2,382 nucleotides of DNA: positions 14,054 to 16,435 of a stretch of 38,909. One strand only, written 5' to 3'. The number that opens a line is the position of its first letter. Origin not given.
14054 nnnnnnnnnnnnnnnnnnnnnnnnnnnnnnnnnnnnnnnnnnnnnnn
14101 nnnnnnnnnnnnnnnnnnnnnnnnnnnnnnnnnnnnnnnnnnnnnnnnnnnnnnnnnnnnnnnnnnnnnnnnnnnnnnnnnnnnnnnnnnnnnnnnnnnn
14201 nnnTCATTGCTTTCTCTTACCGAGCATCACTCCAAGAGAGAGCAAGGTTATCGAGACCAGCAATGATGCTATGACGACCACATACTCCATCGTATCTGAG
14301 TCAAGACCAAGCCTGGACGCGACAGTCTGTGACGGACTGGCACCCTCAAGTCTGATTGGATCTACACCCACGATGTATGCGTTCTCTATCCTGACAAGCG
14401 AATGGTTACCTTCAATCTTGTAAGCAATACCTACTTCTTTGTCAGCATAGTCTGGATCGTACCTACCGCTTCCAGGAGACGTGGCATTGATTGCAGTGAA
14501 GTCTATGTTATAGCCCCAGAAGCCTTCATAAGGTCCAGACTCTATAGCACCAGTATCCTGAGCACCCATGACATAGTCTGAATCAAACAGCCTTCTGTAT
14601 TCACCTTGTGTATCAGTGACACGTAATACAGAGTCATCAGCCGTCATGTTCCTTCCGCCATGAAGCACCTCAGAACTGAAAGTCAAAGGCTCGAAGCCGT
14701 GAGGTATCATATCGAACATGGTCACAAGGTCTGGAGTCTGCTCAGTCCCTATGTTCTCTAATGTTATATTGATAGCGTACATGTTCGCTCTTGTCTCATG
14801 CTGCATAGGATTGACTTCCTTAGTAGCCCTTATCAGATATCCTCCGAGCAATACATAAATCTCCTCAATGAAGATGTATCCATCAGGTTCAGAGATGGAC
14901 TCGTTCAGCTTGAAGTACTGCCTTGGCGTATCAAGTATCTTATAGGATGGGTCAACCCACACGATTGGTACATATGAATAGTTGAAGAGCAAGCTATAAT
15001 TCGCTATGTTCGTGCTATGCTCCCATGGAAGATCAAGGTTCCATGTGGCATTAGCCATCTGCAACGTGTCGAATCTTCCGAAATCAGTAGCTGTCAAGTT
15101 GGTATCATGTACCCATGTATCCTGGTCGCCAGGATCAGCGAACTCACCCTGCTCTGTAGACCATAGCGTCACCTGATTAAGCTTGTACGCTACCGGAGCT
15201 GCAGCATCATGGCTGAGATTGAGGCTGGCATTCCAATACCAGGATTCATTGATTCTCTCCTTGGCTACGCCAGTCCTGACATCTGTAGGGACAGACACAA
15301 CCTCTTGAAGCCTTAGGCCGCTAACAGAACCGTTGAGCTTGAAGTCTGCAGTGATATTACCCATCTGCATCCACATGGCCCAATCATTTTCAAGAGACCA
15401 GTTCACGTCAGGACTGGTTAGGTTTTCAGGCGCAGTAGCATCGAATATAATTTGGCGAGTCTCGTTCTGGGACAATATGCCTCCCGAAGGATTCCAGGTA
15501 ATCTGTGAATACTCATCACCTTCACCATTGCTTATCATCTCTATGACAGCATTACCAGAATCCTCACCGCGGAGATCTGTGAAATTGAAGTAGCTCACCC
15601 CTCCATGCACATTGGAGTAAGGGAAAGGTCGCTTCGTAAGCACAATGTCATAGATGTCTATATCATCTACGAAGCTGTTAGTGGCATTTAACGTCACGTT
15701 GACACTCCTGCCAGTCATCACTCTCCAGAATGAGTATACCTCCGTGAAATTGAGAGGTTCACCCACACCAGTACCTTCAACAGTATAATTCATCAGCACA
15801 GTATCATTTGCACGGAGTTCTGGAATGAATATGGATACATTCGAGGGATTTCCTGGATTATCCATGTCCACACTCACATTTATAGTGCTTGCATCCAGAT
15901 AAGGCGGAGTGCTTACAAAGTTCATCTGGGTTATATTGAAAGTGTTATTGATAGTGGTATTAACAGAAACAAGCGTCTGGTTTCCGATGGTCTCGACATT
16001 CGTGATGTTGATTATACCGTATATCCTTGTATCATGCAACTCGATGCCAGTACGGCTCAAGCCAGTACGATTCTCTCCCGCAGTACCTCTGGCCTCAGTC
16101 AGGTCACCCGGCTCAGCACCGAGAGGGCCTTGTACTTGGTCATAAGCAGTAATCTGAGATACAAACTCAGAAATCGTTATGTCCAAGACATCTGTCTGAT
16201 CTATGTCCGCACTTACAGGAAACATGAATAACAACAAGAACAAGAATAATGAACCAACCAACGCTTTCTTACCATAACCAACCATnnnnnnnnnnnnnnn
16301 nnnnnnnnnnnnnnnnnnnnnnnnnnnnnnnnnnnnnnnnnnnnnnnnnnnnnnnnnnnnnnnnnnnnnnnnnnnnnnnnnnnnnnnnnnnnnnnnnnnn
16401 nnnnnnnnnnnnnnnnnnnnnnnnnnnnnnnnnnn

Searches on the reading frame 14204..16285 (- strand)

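Call 4: search_protein_families(library=pfam, proteins=[window:14204-16285:-], max_evalue=0.1)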
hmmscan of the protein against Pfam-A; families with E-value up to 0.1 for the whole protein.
window:14204-16285:- (693 aa): 0 families

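Call 5: search_protein_families(library=ncbifam, proteins=[window:14204-16285:-], max_evalue=0.1)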
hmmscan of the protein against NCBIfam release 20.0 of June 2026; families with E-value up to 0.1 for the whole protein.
window:14204-16285:- (693 aa): 1 family
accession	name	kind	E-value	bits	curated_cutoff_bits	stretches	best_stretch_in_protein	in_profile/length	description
NF007581.0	PRK10216.1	equivalog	0.064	12.3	314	0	285-333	58-106/319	HTH-type transcriptional regulator YidZ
